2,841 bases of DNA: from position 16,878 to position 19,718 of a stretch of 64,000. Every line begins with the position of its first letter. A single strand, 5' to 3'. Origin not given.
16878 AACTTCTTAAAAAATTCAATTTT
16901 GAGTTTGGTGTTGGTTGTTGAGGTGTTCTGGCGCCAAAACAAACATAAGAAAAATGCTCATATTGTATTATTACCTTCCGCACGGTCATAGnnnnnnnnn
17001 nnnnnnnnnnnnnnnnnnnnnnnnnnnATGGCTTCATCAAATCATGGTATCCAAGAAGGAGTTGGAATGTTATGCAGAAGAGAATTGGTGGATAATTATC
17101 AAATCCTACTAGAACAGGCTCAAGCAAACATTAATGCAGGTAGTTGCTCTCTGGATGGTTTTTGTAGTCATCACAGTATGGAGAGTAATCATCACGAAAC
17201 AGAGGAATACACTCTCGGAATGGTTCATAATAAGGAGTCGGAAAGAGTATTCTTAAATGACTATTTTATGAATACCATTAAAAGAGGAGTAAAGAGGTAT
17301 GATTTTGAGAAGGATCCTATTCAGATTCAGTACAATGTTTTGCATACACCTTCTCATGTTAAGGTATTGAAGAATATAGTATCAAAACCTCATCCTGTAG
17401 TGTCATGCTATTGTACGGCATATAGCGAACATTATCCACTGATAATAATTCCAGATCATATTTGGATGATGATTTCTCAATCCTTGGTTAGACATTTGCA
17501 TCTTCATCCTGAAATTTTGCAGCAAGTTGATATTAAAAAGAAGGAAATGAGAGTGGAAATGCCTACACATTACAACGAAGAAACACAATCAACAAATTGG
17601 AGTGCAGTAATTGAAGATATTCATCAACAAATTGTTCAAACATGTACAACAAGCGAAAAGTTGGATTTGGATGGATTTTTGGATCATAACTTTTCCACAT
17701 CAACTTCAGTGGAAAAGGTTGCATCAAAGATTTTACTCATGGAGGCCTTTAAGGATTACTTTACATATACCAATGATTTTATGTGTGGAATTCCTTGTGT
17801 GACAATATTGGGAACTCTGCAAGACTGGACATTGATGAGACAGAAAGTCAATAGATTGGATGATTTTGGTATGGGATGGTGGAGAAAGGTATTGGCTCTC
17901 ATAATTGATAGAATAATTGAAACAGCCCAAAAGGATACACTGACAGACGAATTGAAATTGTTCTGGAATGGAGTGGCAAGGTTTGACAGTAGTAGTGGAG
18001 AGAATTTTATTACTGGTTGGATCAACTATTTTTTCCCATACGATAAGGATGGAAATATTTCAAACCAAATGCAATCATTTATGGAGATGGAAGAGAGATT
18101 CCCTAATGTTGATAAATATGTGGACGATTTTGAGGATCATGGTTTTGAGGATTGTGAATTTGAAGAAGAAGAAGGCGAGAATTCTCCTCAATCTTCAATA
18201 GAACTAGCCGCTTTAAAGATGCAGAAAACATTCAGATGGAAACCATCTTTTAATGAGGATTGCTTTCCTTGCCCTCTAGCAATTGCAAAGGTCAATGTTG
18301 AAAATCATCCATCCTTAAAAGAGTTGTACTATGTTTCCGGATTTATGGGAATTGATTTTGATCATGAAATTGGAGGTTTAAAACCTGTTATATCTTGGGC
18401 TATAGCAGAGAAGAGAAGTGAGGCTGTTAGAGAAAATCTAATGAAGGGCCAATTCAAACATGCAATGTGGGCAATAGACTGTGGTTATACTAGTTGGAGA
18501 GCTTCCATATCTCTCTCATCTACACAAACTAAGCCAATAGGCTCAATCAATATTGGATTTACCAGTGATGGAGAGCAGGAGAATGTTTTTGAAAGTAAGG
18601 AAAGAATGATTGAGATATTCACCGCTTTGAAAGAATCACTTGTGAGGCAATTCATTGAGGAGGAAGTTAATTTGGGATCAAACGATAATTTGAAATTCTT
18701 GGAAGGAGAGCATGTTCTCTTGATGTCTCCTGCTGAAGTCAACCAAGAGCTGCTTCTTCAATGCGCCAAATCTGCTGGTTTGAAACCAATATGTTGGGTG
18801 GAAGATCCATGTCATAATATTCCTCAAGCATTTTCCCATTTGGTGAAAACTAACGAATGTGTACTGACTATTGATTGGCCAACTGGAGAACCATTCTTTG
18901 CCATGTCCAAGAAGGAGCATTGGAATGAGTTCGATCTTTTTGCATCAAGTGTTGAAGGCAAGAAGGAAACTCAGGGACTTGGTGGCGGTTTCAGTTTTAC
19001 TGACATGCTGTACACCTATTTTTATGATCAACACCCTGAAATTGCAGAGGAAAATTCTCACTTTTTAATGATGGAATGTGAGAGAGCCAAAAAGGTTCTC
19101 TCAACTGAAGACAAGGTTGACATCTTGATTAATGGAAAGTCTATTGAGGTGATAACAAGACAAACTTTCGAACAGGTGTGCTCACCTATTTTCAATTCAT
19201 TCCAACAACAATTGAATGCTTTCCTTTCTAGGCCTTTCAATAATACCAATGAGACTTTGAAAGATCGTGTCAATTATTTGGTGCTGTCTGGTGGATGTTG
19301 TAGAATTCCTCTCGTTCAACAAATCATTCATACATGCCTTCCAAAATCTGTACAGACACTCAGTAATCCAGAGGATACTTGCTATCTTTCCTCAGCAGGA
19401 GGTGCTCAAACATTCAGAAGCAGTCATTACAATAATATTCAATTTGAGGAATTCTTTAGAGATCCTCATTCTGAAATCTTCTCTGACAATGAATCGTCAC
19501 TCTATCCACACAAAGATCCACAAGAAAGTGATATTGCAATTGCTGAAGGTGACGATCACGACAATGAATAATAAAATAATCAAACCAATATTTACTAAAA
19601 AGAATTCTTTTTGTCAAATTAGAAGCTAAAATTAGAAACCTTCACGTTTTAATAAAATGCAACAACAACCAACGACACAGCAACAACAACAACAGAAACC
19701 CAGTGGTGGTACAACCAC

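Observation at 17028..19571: Large protein carrying only a C-terminal Hsp70-like ATPase subdomain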

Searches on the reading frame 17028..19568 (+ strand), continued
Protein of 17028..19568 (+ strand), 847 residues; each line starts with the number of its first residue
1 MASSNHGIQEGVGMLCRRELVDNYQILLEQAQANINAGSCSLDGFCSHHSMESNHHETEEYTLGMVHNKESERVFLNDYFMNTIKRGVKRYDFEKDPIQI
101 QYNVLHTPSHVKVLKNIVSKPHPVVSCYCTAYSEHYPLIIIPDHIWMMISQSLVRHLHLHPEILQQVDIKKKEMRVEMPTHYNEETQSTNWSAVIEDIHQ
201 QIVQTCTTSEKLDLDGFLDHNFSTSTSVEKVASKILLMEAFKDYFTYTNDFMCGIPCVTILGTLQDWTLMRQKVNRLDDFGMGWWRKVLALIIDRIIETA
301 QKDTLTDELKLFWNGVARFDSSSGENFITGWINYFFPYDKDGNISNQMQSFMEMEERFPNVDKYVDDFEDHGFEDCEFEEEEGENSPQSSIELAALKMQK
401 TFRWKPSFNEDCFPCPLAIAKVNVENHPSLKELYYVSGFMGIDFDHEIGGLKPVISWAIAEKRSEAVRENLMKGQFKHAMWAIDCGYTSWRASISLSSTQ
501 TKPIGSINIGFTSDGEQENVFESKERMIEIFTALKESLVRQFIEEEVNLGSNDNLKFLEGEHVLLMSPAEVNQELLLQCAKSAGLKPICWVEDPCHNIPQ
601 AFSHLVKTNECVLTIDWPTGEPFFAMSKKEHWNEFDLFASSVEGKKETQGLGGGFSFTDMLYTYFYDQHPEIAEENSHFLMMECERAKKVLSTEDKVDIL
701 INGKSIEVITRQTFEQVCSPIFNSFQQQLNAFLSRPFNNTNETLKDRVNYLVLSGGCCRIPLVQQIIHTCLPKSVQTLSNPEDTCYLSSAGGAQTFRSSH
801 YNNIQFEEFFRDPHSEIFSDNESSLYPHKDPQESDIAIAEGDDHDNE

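Call 38: search_protein_families(library=phrogs, proteins=[P0001], max_evalue=0.1)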
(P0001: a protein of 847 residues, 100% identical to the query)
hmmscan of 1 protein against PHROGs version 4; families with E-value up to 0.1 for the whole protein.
P0001 (847 aa): 0 families

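Call 40: predict_structure(alignment_id=A3)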
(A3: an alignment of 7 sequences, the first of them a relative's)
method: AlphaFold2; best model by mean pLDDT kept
length: 847 residues; sequences in the alignment: 7
mean_pLDDT: 42.7   pTM: 0.35
mean pLDDT of the five models: 42.7, 42.5, 40.3, 36.7, 36.6
residues with pLDDT >= 90: 0; 70-90: 34; 50-70: 195; < 50: 618
segments of 3 or more residues with pLDDT < 50: 1-25, 40-123, 130-137, 161-179, 186-189, 191-199, 201-257, 320-327, 353-655, 738-742, 744-746, 748-758, 773-847
pLDDT, mean of each block of 10 residues (from residue 1): 35 32 46 50 38 30 29 34 38 37 27 28 50 48 59 55 41 45 50 47 42 35 33 32 28 42 66 64 68 73 60 55 43 64 59 43 36 34 42 37 43 39 40 37 39 38 35 30 25 25 25 31 38 41 39 33 34 39 34 37 35 31 28 30 35 44 61 54 65 73 68 68 60 53 48 45 62 43 36 35 39 39 32 37 32
secondary structure, 60 per line:
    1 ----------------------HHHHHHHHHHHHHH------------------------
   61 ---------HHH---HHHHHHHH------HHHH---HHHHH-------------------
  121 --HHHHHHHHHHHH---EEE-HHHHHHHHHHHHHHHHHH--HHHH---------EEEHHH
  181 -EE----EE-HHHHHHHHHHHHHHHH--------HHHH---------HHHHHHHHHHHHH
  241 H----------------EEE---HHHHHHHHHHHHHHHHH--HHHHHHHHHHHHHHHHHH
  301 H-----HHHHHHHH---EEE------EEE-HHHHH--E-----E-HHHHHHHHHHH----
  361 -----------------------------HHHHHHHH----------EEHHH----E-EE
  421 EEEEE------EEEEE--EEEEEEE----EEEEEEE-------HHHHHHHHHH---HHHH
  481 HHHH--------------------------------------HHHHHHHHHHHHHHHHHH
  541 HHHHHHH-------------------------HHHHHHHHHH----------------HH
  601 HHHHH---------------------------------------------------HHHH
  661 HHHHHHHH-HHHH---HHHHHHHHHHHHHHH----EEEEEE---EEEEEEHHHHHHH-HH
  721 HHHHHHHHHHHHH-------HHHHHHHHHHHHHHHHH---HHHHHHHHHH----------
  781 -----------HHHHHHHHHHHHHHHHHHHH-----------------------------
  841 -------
elements in order (helices of 4 or more, strands of 3 or more residues): H23-36 H76-83 H90-93 H97-101 H123-134 E138-140 H142-159 H162-165 E175-177 H191-206 H215-218 H228-241 E258-260 H264-280 H283-301 H307-314 E318-320 E327-329 H331-335 H346-356 H390-397 E419-425 E432-436 E439-445 E450-456 H464-473 H477-484 H523-547 H573-582 H599-605 H657-668 H670-673 H677-691 E696-701 E705-710 H711-717 H719-733 H741-757 H761-770 H792-811

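Call 62: find_encoding_contigs(protein=P0076, flank=3000, max_places=3)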
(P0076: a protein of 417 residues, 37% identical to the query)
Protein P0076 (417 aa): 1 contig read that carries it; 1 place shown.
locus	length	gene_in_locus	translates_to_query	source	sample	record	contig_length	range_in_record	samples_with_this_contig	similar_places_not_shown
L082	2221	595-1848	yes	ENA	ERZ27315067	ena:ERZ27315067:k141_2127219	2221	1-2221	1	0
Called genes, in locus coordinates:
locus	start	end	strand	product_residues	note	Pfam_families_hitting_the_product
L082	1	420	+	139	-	?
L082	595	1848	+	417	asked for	PF14388:DUF4419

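Call 63: find_encoding_contigs(protein=P0077, flank=3000, max_places=3)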
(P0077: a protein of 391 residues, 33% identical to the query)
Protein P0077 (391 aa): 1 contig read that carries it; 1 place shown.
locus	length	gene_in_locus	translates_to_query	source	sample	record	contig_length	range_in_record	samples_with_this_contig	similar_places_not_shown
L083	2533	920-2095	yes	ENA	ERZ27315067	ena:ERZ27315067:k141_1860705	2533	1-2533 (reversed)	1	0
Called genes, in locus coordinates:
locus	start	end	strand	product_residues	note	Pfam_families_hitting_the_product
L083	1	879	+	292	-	?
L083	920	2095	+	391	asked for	PF14388:DUF4419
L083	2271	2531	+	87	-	?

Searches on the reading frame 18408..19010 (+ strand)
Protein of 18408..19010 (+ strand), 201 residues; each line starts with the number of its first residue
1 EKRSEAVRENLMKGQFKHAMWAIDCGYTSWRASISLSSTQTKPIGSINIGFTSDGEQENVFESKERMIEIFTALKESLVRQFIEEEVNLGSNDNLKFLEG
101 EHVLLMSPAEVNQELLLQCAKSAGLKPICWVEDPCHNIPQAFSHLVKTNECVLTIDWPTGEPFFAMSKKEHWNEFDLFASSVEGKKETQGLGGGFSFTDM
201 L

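Call 11: search_solved_structures(query=window:18408-19010:+, max_evalue=10, show_alignments=3)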
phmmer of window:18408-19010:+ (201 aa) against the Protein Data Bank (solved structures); distinct sequences matched with E-value up to 10: 2.
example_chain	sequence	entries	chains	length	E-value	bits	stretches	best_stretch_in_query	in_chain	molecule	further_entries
4hr1_A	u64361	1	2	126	0.45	13.4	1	54-118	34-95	Putative uncharacterized protein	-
3dls_A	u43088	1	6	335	0.95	12.4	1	109-179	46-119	PAS domain-containing serine/threonine-protein kinase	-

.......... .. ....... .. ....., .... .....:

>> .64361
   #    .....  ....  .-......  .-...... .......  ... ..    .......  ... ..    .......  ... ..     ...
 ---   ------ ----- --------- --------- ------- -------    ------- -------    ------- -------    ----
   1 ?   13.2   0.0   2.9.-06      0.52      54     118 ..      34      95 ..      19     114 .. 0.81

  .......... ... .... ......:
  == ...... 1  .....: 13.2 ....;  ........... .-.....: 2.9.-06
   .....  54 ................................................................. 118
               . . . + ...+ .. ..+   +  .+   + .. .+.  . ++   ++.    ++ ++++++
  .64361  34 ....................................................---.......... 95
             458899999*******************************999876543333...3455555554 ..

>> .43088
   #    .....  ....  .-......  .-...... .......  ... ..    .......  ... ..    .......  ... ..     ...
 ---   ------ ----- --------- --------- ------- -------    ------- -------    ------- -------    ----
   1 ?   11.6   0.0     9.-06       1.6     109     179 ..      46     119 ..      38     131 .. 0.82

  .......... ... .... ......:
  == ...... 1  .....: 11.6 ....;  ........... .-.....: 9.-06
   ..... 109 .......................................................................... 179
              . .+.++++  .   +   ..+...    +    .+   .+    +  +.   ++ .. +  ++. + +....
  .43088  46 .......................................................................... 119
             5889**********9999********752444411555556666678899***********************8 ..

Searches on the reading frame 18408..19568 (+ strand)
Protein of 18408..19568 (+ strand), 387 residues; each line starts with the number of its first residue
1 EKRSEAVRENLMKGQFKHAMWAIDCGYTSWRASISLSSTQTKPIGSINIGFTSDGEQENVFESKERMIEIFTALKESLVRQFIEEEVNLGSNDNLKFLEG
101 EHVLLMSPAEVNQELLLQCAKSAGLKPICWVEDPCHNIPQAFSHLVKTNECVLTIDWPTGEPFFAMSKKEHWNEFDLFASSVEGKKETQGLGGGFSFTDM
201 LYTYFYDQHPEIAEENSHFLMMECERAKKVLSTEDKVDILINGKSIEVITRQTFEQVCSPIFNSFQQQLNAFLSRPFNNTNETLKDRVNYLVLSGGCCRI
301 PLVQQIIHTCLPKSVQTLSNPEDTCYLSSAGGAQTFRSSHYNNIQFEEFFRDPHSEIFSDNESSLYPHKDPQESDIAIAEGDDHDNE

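Call 18: search_protein_representatives(protein=window:18408-19568:+)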
Query: 387 residues. Proteins with E-value up to 0.001 (for the whole library): 73; up to 1e-10: 2; up to 1e-30: 1. The best 73 are listed.
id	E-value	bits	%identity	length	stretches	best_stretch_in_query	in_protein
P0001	5.5e-264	891.2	100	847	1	1-387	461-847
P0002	7.9e-11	58.0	31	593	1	215-351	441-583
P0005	9.3e-10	54.5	30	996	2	191-375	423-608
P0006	2.5e-09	53.0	33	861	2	220-325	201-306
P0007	1.2e-08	50.9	31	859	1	111-326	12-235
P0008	7.3e-08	48.2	35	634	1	213-346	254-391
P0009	1.7e-07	47.0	33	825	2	216-311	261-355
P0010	6.9e-07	45.0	33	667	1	113-313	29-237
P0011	6.9e-07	45.0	37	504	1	217-344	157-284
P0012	2.2e-06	43.4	40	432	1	191-311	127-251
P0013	2.7e-06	43.1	34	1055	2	219-327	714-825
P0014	2.7e-06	43.1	36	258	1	169-309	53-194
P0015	2.8e-06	43.1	31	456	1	193-331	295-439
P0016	3.4e-06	42.8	39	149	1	188-315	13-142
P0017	4.0e-06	42.5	31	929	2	220-326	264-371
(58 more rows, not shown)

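Call 21: find_homologous_proteins(query=window:18408-19568:+, max_evalue=10)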
Query window:18408-19568:+: 1731 candidates shared short words with the query, none scored E <= 10.

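Call 46: list_cluster_members(proteins=[P0005, P0006, P0007, P0008, P0009, P0010, P0011, P0012, P0076, P0077])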
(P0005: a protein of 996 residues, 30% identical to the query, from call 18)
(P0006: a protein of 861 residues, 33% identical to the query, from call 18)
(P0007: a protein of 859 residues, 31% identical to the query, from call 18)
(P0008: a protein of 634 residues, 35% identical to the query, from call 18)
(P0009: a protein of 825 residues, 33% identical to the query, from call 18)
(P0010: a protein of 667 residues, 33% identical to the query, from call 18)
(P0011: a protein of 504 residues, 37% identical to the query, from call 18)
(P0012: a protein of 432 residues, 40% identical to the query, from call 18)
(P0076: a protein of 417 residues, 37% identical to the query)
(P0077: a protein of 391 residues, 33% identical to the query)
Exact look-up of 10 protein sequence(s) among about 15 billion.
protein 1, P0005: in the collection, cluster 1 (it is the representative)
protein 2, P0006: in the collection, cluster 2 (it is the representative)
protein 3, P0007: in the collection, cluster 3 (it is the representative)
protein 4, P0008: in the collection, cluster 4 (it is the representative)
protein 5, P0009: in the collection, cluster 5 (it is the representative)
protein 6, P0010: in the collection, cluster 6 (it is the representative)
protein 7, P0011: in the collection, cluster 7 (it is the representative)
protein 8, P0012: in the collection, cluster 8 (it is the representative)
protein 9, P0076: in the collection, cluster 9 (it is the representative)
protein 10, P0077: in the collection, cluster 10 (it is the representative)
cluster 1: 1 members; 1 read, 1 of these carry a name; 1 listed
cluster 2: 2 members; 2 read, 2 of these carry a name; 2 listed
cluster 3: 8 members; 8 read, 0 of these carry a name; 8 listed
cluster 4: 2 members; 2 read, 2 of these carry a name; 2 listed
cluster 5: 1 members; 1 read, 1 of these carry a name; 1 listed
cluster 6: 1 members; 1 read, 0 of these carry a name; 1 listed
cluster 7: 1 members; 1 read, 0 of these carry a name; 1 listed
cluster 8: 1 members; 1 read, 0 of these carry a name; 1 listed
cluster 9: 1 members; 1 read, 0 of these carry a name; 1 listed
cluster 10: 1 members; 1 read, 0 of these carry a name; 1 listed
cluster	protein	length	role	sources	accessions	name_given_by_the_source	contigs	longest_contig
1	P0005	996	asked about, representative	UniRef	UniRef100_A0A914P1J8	Heat shock protein 70 n=1 Tax=Panagrolaimus davidi TaxID=227884 RepID=A0A914P1J8_9BILA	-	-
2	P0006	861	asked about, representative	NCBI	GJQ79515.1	hypothetical protein Trydic_g8792 [Trypoxylus dichotomus]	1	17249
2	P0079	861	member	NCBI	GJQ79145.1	hypothetical protein Trydic_g3601 [Trypoxylus dichotomus]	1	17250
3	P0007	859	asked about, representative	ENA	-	-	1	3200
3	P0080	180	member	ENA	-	-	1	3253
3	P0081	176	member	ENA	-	-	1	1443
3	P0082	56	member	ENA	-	-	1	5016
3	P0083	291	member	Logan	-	-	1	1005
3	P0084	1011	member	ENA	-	-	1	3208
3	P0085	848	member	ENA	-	-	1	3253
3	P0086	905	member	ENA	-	-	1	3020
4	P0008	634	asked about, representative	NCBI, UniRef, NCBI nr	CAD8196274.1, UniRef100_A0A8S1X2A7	unnamed protein product [Paramecium pentaurelia] | Heat shock protein 70 n=1 Tax=Paramecium pentaurelia TaxID=43138 RepID=A0A8S1X2A7_9CILI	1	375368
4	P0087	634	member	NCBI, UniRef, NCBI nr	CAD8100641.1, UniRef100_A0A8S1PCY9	unnamed protein product [Paramecium primaurelia] | Heat shock protein 70 n=1 Tax=Paramecium primaurelia TaxID=5886 RepID=A0A8S1PCY9_PARPR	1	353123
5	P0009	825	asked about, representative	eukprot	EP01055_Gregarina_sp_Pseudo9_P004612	 ...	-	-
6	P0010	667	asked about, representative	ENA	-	-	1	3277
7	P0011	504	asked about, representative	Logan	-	-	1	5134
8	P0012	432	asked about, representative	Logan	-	-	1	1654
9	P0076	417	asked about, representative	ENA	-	-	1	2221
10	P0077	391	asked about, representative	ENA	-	-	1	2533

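Call 49: predict_structure(alignment_id=A5)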
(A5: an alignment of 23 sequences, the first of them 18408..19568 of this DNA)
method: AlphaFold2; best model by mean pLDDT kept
length: 387 residues; sequences in the alignment: 23
mean_pLDDT: 68.7   pTM: 0.68
mean pLDDT of the five models: 68.7, 67.1, 66.7, 65.9, 63.3
residues with pLDDT >= 90: 129; 70-90: 83; 50-70: 69; < 50: 106
segments of 3 or more residues with pLDDT < 50: 1-4, 28-67, 89-96, 186-193, 342-387
pLDDT, mean of each block of 10 residues (from residue 1): 48 59 59 33 28 33 46 58 56 48 70 75 74 75 91 90 92 87 56 72 95 89 94 96 93 97 95 93 96 91 96 86 73 68 36 29 31 30 31
secondary structure, 60 per line:
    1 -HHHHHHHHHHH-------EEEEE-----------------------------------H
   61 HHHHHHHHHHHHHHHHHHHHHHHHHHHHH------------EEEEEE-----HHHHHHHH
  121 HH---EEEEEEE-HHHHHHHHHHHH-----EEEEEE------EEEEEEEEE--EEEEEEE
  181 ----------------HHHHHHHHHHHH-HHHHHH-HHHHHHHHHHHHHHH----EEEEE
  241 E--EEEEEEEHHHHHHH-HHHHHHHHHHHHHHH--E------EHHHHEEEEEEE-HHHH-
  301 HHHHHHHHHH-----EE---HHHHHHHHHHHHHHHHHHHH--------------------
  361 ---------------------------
elements in order: H2-12 E20-24 H60-89 E102-107 H113-122 E126-132 H134-145 E151-156 E163-171 E174-180 H197-208 H210-215 H217-231 E236-241 E244-250 H251-257 H259-273 H284-287 E288-294 H296-299 H301-310 H321-340

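Call 51: fold_search(model_id=the predicted structure, library=pdb)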
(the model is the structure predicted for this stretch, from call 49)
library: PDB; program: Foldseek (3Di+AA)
matches with E <= 10: 1262; with E <= 0.001: 662
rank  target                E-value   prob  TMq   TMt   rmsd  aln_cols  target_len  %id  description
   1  3iuc_C                4.1e-16  1.00  0.52  0.52   4.1       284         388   18  Crystal structure of the human 70kDa heat shock protein 5 (BiP/GRP78) ATPase domain in complex with ADP (released 2009-09-22)
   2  6ha7_A                2.4e-15  1.00  0.52  0.53   4.4       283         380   17  Crystal structure of the BiP NBD and MANF complex (released 2019-02-06)
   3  5obx                  2.9e-15  1.00  0.52  0.54   4.8       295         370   16  Mycoplasma genitalium DnaK-NBD (released 2018-05-09)
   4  6ha7_B                5.5e-15  1.00  0.52  0.53   4.3       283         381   17  Crystal structure of the BiP NBD and MANF complex (released 2019-02-06)
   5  5ey4_B                8.2e-15  1.00  0.52  0.53   4.2       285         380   17  Crystal structure of human GRP78 (70kDa heat shock protein 5 / BIP) ATPase domain in complex with 2'-deoxy-ATP (released 2016-06-15)
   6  5obu                  8.2e-15  1.00  0.52  0.40   4.7       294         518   16  Mycoplasma genitalium DnaK deletion mutant lacking SBDalpha in complex with AMPPNP. (released 2018-05-09)
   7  5obw                  1.0e-14  1.00  0.52  0.54   4.6       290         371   16  Mycoplasma genitalium DnaK-NBD in complex with ATP (released 2018-05-09)
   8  6cz1_B                1.1e-14  1.00  0.52  0.53   4.1       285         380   18  Crystal structure of ATPase domain of Human GRP78 bound to Ver155008 (released 2019-04-10)
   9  7nqr_A                1.2e-14  1.00  0.52  0.53   4.3       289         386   20  Plasmodium falciparum Hsp70-x chaperone nucleotide binding domain in complex with Z287256168 (released 2021-03-10)
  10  5ex5_B                1.4e-14  1.00  0.52  0.53   4.2       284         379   16  Crystal structure of human GRP78 (70kDa heat shock protein 5 / BIP) ATPase domain in complex with 7-deaza-ADP and inor (released 2016-06-15)
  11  5ey4_A                1.5e-14  1.00  0.53  0.54   4.0       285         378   18  Crystal structure of human GRP78 (70kDa heat shock protein 5 / BIP) ATPase domain in complex with 2'-deoxy-ATP (released 2016-06-15)
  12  3a8y_A                1.5e-14  1.00  0.48  0.49   4.6       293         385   19  Crystal structure of the complex between the BAG5 BD5 and Hsp70 NBD (released 2010-03-31)
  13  5oby                  1.8e-14  1.00  0.53  0.55   4.4       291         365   16  Mycoplasma genitalium DnaK-NBD in complex with AMP-PNP (released 2018-05-09)
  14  7a4u                  1.9e-14  1.00  0.53  0.40   4.8       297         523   16  Crystal structure of lid-truncated apo BiP in an oligomeric state (released 2020-12-16)
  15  9h0c_A                2.1e-14  1.00  0.53  0.54   3.8       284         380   18  Crystal structure of BiP ATPase domain in complex with CDNF C-terminal domain at 1.65 angstroms resolution (released 2025-10-29)
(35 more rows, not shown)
